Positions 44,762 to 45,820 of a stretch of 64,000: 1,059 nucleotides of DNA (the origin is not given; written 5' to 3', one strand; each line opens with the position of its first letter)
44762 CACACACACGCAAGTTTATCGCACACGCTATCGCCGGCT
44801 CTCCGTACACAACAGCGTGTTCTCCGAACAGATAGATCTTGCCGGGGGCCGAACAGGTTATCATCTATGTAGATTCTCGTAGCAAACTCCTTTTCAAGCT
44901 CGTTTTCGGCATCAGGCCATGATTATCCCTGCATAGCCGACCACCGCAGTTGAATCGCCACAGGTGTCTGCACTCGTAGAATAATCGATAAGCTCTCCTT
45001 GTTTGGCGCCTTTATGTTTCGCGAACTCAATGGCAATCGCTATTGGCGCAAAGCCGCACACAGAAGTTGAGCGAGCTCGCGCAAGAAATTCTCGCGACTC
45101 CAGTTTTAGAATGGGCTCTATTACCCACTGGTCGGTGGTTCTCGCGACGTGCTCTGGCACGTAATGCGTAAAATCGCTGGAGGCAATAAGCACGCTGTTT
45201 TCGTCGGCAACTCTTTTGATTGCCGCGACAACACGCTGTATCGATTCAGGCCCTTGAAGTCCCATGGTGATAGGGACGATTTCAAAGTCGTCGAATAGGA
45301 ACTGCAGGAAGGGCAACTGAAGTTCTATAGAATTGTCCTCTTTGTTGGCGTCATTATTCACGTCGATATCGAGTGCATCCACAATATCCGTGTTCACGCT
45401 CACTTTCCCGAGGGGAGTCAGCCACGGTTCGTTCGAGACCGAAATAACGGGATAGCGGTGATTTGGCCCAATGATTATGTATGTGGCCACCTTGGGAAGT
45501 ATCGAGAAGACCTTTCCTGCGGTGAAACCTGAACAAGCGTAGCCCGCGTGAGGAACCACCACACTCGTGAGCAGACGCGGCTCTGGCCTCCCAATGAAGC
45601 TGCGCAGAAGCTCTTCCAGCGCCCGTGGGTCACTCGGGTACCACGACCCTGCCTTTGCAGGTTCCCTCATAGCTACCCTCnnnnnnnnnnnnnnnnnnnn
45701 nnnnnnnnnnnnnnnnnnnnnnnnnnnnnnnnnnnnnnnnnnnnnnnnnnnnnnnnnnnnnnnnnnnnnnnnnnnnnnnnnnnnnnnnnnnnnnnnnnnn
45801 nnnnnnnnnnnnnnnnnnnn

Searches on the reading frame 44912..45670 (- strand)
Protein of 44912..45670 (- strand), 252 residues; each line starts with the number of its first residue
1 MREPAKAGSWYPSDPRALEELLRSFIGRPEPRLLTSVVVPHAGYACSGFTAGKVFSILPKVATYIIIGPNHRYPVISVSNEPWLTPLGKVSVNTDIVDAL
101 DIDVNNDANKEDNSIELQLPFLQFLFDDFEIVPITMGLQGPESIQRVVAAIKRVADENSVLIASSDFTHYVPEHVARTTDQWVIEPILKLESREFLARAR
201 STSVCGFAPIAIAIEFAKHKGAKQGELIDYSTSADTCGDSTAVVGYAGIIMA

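Call 40: search_protein_families(library=pfam, proteins=[window:44912-45670:-], max_evalue=0.00001)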
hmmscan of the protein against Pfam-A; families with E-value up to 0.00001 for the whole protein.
window:44912-45670:- (252 aa): 1 family
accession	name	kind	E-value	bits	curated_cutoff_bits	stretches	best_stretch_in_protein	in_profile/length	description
PF01875.22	Memo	-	9.2e-59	199.3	27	1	3-249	1-268/269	Memo-like protein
